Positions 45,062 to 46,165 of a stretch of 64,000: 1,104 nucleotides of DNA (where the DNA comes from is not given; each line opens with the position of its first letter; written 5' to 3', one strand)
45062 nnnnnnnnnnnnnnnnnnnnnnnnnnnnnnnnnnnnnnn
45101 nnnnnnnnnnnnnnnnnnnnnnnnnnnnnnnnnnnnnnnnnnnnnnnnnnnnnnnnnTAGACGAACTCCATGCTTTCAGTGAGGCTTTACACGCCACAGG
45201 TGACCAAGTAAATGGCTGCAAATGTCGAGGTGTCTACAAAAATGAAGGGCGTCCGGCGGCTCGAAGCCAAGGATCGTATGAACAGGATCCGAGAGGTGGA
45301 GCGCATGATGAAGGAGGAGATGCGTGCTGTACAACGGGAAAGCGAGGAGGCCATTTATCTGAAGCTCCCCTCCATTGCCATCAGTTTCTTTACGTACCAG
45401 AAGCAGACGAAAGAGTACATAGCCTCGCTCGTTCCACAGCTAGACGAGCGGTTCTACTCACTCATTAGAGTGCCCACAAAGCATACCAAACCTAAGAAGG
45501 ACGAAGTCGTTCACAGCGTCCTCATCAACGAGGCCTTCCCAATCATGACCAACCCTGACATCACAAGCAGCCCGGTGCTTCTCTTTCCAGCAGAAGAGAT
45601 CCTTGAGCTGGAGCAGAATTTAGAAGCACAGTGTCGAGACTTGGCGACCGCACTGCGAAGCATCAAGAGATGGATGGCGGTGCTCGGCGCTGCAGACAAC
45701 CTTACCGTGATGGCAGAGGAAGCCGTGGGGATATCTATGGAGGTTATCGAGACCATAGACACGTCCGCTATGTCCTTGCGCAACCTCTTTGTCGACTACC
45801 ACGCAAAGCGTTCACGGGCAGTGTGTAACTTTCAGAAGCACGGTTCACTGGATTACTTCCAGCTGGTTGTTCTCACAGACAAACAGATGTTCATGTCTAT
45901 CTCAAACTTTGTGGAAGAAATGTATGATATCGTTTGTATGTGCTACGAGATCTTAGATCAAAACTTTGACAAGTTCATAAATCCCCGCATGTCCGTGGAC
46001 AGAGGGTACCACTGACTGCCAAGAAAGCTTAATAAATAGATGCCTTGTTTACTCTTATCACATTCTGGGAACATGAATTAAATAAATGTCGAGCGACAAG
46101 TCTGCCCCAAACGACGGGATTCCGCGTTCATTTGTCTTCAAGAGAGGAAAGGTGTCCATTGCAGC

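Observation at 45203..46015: PA28/REG-like 11S proteasome activator with a non-canonical C-terminus, and a poly(A) signal fused to its start codon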

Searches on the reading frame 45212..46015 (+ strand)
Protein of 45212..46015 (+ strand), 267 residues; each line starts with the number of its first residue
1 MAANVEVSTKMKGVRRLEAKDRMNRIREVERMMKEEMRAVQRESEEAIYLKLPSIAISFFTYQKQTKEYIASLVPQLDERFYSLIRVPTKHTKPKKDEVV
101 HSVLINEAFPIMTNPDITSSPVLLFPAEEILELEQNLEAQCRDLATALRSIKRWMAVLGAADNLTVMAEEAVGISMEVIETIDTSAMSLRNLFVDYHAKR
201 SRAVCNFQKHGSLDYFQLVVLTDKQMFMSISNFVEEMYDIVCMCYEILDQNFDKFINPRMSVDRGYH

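Call 3: search_protein_families(library=pfam, proteins=[window:45212-46015:+], max_evalue=10)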
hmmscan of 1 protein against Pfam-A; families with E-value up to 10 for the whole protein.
window:45212-46015:+ (267 aa): 4 families
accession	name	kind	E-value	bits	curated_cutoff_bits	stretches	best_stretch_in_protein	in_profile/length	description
PF02252.23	PA28_C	-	9.5e-11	42.1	20.9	1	128-261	6-141/145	Proteasome activator PA28, C-terminal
PF18794.7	HSM3_C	-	0.0035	17.4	25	1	64-182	18-136/177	DNA mismatch repair protein HSM3, C terminal domain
PF12925.12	APP_E2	-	0.026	14.7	22.2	1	177-225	79-127/190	E2 domain of amyloid precursor protein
PF24115.1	DUF7389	-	0.44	11.2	27.8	1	7-42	30-65/67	Domain of unknown function (DUF7389)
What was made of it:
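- On PA28/REG 11S proteasome activator family: There is no Pfam PA28_N hit (call 3).
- Closest known: PA28/REG 11S activators. Different: PA28_N is not detected by Pfam (call 3).
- Tried and rejected: Considered the weak Pfam hits HSM3_C, APP_E2 and DUF7389 (call 3).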

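Call 4: search_solved_structures(query=window:45212-46012:+, max_evalue=10, show_alignments=3)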
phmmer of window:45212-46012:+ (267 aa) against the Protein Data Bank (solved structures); distinct sequences matched with E-value up to 10: 11.
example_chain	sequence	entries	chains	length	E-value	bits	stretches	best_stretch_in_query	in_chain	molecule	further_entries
5msj_A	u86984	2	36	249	0.00016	24.5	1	128-260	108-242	Proteasome activator complex subunit 1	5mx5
1avo_B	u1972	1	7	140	0.00018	24.3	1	128-259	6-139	11S REGULATOR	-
6muv_c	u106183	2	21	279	0.00021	24.1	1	130-260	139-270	Proteasome activator PA28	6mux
6dfk_A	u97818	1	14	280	0.00021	24.1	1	130-260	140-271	Subunit of proteaseome activator complex,putative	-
7dr6_B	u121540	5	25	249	0.00035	23.4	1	128-260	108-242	Proteasome activator complex subunit 1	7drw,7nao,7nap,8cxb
7yqd_A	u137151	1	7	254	0.0042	19.9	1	127-261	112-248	Proteasome activator complex subunit 3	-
7yqc_A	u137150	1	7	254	0.012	18.4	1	127-261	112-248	Proteasome activator complex subunit 3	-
7dr6_A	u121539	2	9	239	0.083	15.6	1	176-259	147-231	Proteasome activator complex subunit 2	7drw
7nao_d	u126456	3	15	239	0.085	15.6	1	176-259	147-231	Proteasome activator complex subunit 2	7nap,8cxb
5msk_A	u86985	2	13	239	0.12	15.1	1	176-259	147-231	Proteasome activator complex subunit 2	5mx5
9v0g_E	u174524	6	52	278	0.76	12.5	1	191-229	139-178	NAD-dependent protein deacetylase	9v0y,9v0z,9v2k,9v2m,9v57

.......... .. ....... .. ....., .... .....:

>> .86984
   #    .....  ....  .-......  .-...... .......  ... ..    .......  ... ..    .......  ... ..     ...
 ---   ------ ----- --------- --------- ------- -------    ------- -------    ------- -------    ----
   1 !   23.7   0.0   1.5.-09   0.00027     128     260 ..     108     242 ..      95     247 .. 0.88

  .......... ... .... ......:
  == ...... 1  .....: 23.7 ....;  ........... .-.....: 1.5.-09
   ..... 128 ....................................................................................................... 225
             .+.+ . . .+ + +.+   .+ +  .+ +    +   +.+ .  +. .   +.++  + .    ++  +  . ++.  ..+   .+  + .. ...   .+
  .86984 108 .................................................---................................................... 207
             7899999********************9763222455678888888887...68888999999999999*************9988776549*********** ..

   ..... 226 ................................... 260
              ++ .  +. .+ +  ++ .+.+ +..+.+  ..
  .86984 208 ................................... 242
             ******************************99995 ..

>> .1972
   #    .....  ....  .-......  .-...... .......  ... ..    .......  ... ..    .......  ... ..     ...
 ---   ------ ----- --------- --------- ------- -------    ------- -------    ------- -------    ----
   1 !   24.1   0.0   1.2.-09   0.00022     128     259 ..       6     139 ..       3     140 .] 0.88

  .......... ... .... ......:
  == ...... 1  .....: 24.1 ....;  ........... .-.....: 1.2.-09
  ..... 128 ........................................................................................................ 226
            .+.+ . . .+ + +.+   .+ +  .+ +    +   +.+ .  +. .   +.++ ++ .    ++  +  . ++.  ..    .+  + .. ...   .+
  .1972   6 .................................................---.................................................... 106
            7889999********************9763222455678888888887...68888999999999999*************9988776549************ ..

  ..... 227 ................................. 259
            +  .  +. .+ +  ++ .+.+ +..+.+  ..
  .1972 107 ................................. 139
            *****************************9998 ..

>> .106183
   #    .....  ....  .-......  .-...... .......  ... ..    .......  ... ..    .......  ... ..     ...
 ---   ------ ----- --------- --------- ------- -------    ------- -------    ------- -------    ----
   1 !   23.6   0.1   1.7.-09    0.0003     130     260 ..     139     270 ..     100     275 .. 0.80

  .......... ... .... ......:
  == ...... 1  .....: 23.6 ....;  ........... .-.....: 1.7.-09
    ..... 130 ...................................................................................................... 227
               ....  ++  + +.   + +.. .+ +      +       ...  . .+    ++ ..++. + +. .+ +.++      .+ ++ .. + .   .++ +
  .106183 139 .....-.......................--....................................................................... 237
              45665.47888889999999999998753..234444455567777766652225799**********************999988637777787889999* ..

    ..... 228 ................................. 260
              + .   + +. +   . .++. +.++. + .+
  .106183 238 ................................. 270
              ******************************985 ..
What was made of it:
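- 45689..45706 (+): Loop between helices 2 and 3, AADNLT (residues 160-165 in 267-aa numbering). It occupies the position of the 11S activation loop but is shorter than the canonical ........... and diverged from it. In the HMMER alignment DNLTV lines up with NNFGV of PA28alpha (call 4).
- Family by sequence: PA28_C at 42.1 bits against a 20.9 cutoff (call 3). phmmer hits to PA28alpha 5msj/1avo and PfPA28 6muv at about 2e-4 (call 4).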

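Call 5: find_homologous_proteins(query=window:45212-46012:+, max_evalue=0.001)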
Query window:45212-46012:+ (267 aa): 2 proteins with E <= 0.001 among 514 candidates.
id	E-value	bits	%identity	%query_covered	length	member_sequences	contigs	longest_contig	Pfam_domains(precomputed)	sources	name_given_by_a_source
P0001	2.5e-169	579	100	100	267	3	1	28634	PF02252.24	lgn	-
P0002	4.9e-160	548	93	100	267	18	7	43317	PF02252.24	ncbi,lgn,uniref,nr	ncbi:Hypothetical protein GSB_12062 [Giardia duodenalis]|uniref:Proteasome activator PA28 C-terminal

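Call 9: list_cluster_members(proteins=[P0001, P0002])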
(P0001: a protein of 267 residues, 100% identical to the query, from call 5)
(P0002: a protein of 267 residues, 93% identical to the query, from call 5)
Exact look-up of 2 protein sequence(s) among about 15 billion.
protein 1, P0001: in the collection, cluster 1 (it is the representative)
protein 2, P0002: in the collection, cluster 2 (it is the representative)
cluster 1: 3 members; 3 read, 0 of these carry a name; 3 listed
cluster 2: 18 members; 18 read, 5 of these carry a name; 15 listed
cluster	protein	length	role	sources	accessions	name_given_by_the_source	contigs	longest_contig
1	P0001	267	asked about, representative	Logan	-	-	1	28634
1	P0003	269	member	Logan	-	-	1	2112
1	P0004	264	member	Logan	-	-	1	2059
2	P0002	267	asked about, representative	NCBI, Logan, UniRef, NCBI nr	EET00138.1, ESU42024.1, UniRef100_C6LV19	Hypothetical protein GSB_12062 [Giardia duodenalis] | Proteasome activator PA28 C-terminal domain-containing protein n=3 Tax=Giardia ... | Hypothetical protein GL50581_2621 [Giardia intestinalis ATCC 50581]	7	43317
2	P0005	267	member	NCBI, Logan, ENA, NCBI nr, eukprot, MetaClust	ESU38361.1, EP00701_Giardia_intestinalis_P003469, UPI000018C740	Hypothetical protein DHA2_12062 [Giardia duodenalis] | Hypothetical protein DHA2_12062 [Giardia intestinalis] | XP_001707293.1 Hypothetical protein GL50803_12062 [Giardia lamblia ATCC 50803]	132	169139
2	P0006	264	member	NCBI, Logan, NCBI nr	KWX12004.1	hypothetical protein QR46_4028 [Giardia duodenalis assemblage B] | hypothetical protein QR46_4028 [Giardia intestinalis assemblage B]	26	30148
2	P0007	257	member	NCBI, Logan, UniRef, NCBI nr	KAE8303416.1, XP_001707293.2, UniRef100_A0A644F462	Proteasome activator pa28 beta subunit [Giardia duodenalis] | Proteasome activator pa28 beta subunit n=2 Tax=Giardia intestinalis TaxID=5741 ... | Proteasome activator pa28 beta subunit [Giardia intestinalis]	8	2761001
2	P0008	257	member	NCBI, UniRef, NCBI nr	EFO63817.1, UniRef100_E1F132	Hypothetical protein GLP15_1998 [Giardia lamblia P15] | Proteasome activator PA28 C-terminal domain-containing protein n=1 Tax=Giardia ...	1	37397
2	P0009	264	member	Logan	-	-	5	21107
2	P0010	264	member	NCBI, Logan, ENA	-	-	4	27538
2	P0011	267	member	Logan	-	-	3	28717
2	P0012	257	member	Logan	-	-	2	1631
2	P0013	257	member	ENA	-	-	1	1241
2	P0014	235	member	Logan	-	-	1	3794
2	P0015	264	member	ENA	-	-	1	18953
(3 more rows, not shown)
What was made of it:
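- RefSeq revised the model to 257 aa (call 9). The original WB, DH and GS annotations used it (call 9). RefSeq moved the start (call 9).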

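Call 12: find_encoding_contigs(protein=P0002, flank=2500, max_places=2)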
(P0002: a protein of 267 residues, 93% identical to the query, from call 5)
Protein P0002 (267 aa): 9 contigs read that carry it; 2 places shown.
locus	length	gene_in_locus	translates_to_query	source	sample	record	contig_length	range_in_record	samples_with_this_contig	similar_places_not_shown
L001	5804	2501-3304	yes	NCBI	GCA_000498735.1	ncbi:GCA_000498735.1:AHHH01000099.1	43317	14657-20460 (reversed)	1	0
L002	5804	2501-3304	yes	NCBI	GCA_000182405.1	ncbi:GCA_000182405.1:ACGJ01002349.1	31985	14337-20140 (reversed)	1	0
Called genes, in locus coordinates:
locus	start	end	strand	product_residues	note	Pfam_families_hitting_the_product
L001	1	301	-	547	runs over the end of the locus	PF00150:Cellulase (faint)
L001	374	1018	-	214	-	PF00025:Arf, PF00071:Ras, PF08477:Roc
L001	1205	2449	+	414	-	PF03302:VSP (faint)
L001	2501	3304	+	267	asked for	PF02252:PA28_C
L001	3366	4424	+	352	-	PF04427:Brix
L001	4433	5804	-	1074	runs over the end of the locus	PF09103:BRCA-2_OB1 (weak)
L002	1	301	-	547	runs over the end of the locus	PF00150:Cellulase (faint)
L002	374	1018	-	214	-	PF00025:Arf, PF00071:Ras, PF08477:Roc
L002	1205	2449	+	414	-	PF03302:VSP (faint)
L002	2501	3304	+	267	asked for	PF02252:PA28_C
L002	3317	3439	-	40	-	-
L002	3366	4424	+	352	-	PF04427:Brix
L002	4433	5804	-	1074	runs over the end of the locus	PF09103:BRCA-2_OB1 (weak)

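Call 13: find_encoding_contigs(protein=P0008, flank=2500, max_places=2)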
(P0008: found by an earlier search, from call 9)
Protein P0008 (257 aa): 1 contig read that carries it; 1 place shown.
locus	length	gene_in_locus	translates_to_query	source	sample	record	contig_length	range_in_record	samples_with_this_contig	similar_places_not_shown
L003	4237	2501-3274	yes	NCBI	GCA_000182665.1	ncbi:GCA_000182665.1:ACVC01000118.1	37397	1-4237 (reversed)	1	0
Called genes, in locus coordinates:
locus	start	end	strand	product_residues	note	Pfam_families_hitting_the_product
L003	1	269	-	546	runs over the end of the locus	PF00150:Cellulase (faint)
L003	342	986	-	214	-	PF00025:Arf, PF00071:Ras, PF08477:Roc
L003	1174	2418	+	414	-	PF03302:VSP (faint)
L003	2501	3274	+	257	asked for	PF02252:PA28_C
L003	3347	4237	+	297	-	PF04427:Brix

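Call 14: find_encoding_contigs(protein=P0009, flank=2500, max_places=2)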
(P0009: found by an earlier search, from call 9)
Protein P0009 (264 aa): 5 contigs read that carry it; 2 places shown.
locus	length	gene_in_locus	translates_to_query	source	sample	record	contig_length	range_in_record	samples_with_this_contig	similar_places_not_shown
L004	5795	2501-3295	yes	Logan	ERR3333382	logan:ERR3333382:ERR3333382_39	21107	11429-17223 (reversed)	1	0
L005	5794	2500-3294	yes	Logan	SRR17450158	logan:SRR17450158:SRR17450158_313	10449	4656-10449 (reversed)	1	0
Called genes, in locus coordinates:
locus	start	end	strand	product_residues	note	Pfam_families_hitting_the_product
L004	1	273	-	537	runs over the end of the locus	PF00150:Cellulase (faint)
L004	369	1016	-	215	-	PF00025:Arf, PF00071:Ras, PF08477:Roc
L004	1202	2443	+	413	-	PF03302:VSP (weak)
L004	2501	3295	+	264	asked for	PF02252:PA28_C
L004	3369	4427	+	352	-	PF04427:Brix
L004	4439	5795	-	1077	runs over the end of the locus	PF09103:BRCA-2_OB1 (weak)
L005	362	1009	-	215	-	PF00025:Arf, PF00071:Ras, PF08477:Roc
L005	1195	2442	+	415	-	PF03302:VSP (weak)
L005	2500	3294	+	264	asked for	PF02252:PA28_C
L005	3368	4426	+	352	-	PF04427:Brix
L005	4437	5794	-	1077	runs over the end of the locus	PF09103:BRCA-2_OB1 (weak)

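Call 15: find_encoding_contigs(protein=P0003, flank=2500, max_places=2)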
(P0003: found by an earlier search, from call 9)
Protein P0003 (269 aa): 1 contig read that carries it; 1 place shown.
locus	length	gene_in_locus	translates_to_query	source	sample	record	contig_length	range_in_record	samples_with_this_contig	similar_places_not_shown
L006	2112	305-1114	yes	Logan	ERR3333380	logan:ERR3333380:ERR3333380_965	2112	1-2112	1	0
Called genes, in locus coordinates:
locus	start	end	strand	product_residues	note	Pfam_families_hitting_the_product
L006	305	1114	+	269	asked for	PF02252:PA28_C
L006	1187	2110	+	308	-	?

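Call 21: search_protein_representatives(protein=window:45212-46012:+)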
Query: 267 residues. Proteins with E-value up to 0.001 (for the whole library): 8; up to 1e-10: 4; up to 1e-30: 1. The best 8 are listed.
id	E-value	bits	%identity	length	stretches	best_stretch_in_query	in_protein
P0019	6.2e-74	264.8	45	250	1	24-264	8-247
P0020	2.5e-26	109.0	31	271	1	25-259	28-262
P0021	9.5e-15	71.1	24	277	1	33-259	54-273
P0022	4.8e-12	62.3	28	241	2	114-256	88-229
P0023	2.3e-05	40.4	36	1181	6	136-180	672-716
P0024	2.4e-05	40.3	24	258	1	31-260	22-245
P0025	1.0e-04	38.3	23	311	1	108-261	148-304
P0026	1.7e-04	37.6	26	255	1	123-261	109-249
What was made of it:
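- On PA28/REG 11S proteasome activator family: The single gene copy (calls 5, 21) suggests a homo-oligomer.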

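Call 26: find_homologous_proteins(query=A3, max_evalue=0.001)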
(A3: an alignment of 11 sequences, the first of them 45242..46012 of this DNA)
Query A3 (11 sequences) (257 aa, profile of the alignment): 279 proteins with E <= 0.001 among 6343 candidates; the best 120 are listed.
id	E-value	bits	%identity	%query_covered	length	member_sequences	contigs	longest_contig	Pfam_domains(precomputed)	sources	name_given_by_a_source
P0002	3.5e-111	389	95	100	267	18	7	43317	PF02252.24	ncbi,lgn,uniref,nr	ncbi:Hypothetical protein GSB_12062 [Giardia duodenalis]|uniref:Proteasome activator PA28 C-terminal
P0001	1.2e-109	384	100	100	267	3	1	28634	PF02252.24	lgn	-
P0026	1.7e-83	298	25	54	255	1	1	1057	PF02252.24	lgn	-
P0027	2.4e-42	163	22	57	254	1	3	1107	PF02252.24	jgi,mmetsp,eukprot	mmetsp:Transcript_69/g.60 ORF Transcript_69/g.60 Transcript_69/m.60 type:complete len:255 (-) Transc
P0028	4.3e-35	139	20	53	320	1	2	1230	PF02251.24,PF02252.24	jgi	-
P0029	2.6e-34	137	21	43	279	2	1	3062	PF02251.24,PF02252.24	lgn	-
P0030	2.2e-33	134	21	56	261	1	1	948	PF02251.24,PF02252.24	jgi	-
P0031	4.0e-33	133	22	54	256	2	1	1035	PF02251.24,PF02252.24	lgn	-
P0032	5.2e-33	133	24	35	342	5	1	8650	PF02252.24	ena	-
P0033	6.0e-33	132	22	54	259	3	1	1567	PF02252.24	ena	-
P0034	8.0e-33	132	24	54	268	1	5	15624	PF02252.24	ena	-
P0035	5.9e-32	129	21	56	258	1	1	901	PF02251.24,PF02252.24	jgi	jgi:proteasome activator subunit 3 (PA28 gamma)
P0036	1.4e-31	128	22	51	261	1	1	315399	PF02251.24,PF02252.24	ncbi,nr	ncbi:Proteasome activator complex subunit 3 [Nymphon striatum]|nr:Proteasome activator complex subun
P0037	5.8e-31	126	20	67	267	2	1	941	PF02251.24,PF02252.24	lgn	-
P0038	1.5e-30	125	23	44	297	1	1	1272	PF02252.24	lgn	-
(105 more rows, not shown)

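Call 33: predict_structure(alignment_id=A4)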
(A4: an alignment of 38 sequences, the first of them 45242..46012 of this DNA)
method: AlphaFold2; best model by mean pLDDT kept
length: 257 residues; sequences in the alignment: 38
mean_pLDDT: 89.5   pTM: 0.81
mean pLDDT of the five models: 89.5, 88.6, 85.3, 84.9, 84.2
residues with pLDDT >= 90: 196; 70-90: 30; 50-70: 27; < 50: 4
segments of 3 or more residues with pLDDT < 50: 255-257
pLDDT, mean of each block of 10 residues (from residue 1): 70 92 93 97 98 97 92 80 55 74 89 95 97 98 93 87 96 96 98 97 95 97 98 98 87 47
secondary structure, 60 per line:
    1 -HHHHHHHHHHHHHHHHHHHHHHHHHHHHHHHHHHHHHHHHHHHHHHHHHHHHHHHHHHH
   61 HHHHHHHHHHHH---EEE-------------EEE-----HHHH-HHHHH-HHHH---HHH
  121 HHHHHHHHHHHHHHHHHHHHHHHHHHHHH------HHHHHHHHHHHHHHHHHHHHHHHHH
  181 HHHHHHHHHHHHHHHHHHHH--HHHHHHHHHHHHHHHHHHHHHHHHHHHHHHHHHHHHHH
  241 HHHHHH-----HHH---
elements in order: H2-72 E76-78 E92-94 H100-103 H105-109 H111-114 H118-149 H156-200 H203-246
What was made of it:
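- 45593..45994 (+): Region matching Pfam PA28_C (residues 128-261 of the 267-aa numbering). It covers helices 2-4 of the four-helix bundle. The AF2 model has helices H118-149, H156-200 and H203-246 in 257-aa numbering (call 33).
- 45689..45706 (+): AF2 secondary structure (call 33).
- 45983..46012 (+): C-terminal tail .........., the predicted proteasome alpha-ring docking tail. Low pLDDT and unstructured in the model (call 33).
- On PA28/REG 11S proteasome activator family: AF2 pLDDT 89.5, with helices 2-72, 118-149, 156-200 and 203-246 (call 33). A loop is present at the right place (call 33), but the motif is not. It has low pLDDT (call 33).
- Fold: AF2 pLDDT 89.5, pTM 0.81, with four long helices, a loop at 150-155 and a disordered tail (call 33).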

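Call 35: fold_search(model_id=the predicted structure, library=pdb)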
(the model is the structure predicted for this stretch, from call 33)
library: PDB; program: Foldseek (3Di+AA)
matches with E <= 10: 544; with E <= 0.001: 86
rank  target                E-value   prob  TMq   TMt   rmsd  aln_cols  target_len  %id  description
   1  8cxb_c                5.1e-06  1.00  0.61  0.72   8.8       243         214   16  Human PA28-20S (PA28-4a3b) (released 2022-11-02)
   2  7nao_d                1.3e-05  1.00  0.58  0.68   9.4       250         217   18  Human PA28-20S proteasome complex (released 2022-11-02)
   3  5mx5_H                1.5e-05  1.00  0.59  0.72   8.1       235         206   18  Mouse PA28alpha-beta (released 2017-09-13)
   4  5mx5_E                1.6e-05  1.00  0.60  0.72   8.1       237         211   19  Mouse PA28alpha-beta (released 2017-09-13)
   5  5mx5_C                1.7e-05  1.00  0.59  0.70   9.0       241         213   19  Mouse PA28alpha-beta (released 2017-09-13)
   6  8cxb_e                1.7e-05  1.00  0.53  0.62   9.7       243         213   16  Human PA28-20S (PA28-4a3b) (released 2022-11-02)
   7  7nao_e                1.7e-05  1.00  0.58  0.70   9.2       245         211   18  Human PA28-20S proteasome complex (released 2022-11-02)
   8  5mx5_L                1.9e-05  1.00  0.61  0.72   7.0       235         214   19  Mouse PA28alpha-beta (released 2017-09-13)
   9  6dfk_E                1.9e-05  1.00  0.48  0.58  13.7       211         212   16  Crystal structure of the 11S subunit of the Plasmodium falciparum proteasome, PA28 (released 2019-08-07)
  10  8cxb_f                2.0e-05  1.00  0.59  0.73   8.4       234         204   18  Human PA28-20S (PA28-4a3b) (released 2022-11-02)
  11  5msj_a                2.0e-05  1.00  0.59  0.72   8.3       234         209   19  Mouse PA28alpha (released 2017-09-13)
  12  6dfk_F                2.0e-05  1.00  0.48  0.53  14.6       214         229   16  Crystal structure of the 11S subunit of the Plasmodium falciparum proteasome, PA28 (released 2019-08-07)
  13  6dfk_C                2.2e-05  1.00  0.48  0.55  14.2       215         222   18  Crystal structure of the 11S subunit of the Plasmodium falciparum proteasome, PA28 (released 2019-08-07)
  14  6dfk_J                2.5e-05  1.00  0.48  0.57  14.1       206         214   17  Crystal structure of the 11S subunit of the Plasmodium falciparum proteasome, PA28 (released 2019-08-07)
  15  6muv_f                2.6e-05  1.00  0.47  0.62  13.9       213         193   16  The structure of the Plasmodium falciparum 20S proteasome in complex with two PA28 activators (released 2019-08-07)
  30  5msj_E                4.1e-05  1.00  0.62  0.75   4.8       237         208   18  Mouse PA28alpha (released 2017-09-13)
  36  5msj_B                5.6e-05  1.00  0.60  0.74   8.2       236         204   17  Mouse PA28alpha (released 2017-09-13)
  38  5msj_K                5.6e-05  1.00  0.59  0.72   8.5       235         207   18  Mouse PA28alpha (released 2017-09-13)
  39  5msj_A                5.9e-05  1.00  0.61  0.73   7.4       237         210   18  Mouse PA28alpha (released 2017-09-13)
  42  5msj_L                6.2e-05  1.00  0.60  0.73   8.3       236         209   18  Mouse PA28alpha (released 2017-09-13)
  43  5msj_X                6.2e-05  1.00  0.48  0.61  13.0       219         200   19  Mouse PA28alpha (released 2017-09-13)
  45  5msj_F                6.6e-05  1.00  0.62  0.77   4.9       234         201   18  Mouse PA28alpha (released 2017-09-13)
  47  5msj_D                6.6e-05  1.00  0.48  0.60  14.1       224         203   18  Mouse PA28alpha (released 2017-09-13)
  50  5msj_U                7.6e-05  1.00  0.49  0.58  15.4       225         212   18  Mouse PA28alpha (released 2017-09-13)
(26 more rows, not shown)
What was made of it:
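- On PA28/REG 11S proteasome activator family: The Foldseek top 50 PDB hits are all 11S activators, probability 1.00 (call 35).
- Closest known: PA28/REG 11S activators. Same: Four-helix-bundle subunit with a helix 2-3 loop and a roughly 10-residue flexible tail (calls 33, 35).
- The Foldseek top 50 PDB hits are all PA28alpha/beta or PfPA28, with TM on target 0.52-0.77 (call 35).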
